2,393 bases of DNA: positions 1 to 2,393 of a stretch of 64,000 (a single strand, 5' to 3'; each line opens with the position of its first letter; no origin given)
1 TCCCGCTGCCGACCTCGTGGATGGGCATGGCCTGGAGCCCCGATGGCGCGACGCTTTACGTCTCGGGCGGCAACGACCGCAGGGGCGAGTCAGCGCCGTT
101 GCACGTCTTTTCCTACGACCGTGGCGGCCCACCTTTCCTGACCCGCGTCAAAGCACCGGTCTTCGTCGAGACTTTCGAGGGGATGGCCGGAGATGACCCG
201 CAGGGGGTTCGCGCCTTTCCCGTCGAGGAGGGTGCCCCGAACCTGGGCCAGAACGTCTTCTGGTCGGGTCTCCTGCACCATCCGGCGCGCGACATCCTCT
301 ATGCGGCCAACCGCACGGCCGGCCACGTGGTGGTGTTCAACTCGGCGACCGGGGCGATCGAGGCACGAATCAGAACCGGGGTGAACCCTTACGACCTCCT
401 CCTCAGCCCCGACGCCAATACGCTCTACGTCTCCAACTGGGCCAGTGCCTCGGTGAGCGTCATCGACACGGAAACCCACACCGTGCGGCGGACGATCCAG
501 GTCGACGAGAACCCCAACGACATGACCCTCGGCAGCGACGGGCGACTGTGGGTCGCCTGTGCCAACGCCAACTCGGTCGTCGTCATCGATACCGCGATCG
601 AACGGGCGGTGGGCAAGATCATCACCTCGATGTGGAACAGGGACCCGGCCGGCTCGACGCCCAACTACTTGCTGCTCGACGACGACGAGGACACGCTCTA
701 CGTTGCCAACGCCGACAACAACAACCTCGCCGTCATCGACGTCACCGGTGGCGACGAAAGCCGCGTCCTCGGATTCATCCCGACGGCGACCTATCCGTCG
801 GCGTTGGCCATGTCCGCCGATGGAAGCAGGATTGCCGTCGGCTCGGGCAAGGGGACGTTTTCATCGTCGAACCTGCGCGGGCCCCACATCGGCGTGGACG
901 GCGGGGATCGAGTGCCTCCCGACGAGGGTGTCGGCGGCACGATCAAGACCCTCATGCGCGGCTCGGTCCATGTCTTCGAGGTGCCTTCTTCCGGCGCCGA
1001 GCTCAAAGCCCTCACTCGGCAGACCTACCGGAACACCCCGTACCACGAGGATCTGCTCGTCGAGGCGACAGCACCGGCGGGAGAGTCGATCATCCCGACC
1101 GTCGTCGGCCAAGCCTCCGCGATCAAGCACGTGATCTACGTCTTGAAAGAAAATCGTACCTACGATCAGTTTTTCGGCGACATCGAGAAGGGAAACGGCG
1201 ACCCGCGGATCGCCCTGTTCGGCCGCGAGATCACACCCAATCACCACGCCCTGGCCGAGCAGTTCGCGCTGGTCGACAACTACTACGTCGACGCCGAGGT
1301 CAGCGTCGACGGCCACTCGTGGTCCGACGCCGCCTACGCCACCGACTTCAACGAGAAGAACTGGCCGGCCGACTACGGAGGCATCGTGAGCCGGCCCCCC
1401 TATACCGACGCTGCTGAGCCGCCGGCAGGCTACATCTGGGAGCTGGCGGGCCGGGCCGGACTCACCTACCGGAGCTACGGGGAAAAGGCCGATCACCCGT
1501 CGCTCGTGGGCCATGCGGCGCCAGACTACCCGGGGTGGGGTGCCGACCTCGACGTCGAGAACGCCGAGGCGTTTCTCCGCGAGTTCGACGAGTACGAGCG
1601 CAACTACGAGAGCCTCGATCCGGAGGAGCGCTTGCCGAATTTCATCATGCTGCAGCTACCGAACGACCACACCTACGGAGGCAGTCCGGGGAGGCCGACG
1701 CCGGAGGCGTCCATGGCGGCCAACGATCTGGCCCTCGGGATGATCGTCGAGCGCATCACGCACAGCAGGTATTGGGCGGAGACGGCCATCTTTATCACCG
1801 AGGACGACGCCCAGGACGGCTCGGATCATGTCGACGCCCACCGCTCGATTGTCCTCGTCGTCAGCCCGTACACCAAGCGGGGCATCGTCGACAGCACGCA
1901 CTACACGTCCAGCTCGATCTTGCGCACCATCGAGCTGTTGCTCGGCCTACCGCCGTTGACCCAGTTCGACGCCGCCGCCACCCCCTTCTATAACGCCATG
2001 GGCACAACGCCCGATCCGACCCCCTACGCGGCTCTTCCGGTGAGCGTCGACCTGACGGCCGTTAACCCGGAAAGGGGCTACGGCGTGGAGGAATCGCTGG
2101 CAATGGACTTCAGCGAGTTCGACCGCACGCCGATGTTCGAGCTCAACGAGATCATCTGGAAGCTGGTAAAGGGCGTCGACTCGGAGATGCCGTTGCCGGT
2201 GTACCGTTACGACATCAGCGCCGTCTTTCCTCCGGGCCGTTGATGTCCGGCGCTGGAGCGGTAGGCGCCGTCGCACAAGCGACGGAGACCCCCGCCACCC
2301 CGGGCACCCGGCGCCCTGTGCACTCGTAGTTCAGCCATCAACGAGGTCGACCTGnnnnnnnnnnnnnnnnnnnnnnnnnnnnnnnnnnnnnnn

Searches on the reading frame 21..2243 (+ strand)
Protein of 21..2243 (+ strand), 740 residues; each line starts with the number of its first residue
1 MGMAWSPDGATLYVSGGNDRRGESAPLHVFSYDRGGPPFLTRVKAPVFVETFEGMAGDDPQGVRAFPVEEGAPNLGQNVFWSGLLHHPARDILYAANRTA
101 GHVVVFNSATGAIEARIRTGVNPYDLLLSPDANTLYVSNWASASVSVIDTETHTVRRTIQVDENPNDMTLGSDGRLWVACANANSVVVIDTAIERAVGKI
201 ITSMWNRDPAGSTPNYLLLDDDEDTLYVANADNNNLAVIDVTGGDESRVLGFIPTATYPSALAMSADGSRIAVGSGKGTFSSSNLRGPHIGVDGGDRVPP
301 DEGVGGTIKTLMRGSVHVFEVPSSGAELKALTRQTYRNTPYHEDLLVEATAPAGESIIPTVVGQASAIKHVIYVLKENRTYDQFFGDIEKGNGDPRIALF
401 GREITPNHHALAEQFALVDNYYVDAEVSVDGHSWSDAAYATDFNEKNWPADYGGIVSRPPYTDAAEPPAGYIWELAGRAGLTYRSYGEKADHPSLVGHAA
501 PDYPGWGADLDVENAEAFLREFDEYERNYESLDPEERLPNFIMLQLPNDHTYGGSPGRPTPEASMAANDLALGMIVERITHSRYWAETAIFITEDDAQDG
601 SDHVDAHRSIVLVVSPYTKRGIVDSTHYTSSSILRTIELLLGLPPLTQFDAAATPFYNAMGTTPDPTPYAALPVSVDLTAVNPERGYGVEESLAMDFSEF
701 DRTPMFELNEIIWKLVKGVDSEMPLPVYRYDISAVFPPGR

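Call 32: search_protein_families(library=pfam, proteins=[window:21-2243:+], max_evalue=0.00001)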
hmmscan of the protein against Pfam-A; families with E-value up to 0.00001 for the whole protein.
window:21-2243:+ (740 aa): 5 families
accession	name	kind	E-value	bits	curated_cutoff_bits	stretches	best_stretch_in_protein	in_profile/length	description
PF04185.19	Phosphoesterase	-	1.4e-13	51.2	23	1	399-644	101-356/356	Phosphoesterase family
PF21783.3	YNCE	-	1.7e-13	51.1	27.1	1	94-243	43-187/339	YNCE-like beta-propeller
PF25174.1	Beta-prop_THOC3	-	2.4e-09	37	305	1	85-276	53-233/272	THOC3 beta-propeller domain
PF08450.18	SGL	-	1.5e-08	35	26.3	0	126-200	139-220/246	SMP-30/Gluconolactonase/LRE-like region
PF10282.15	Lactonase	-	1.1e-07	31.9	21.7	0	85-154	250-324/344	Lactonase, 7-bladed beta-propeller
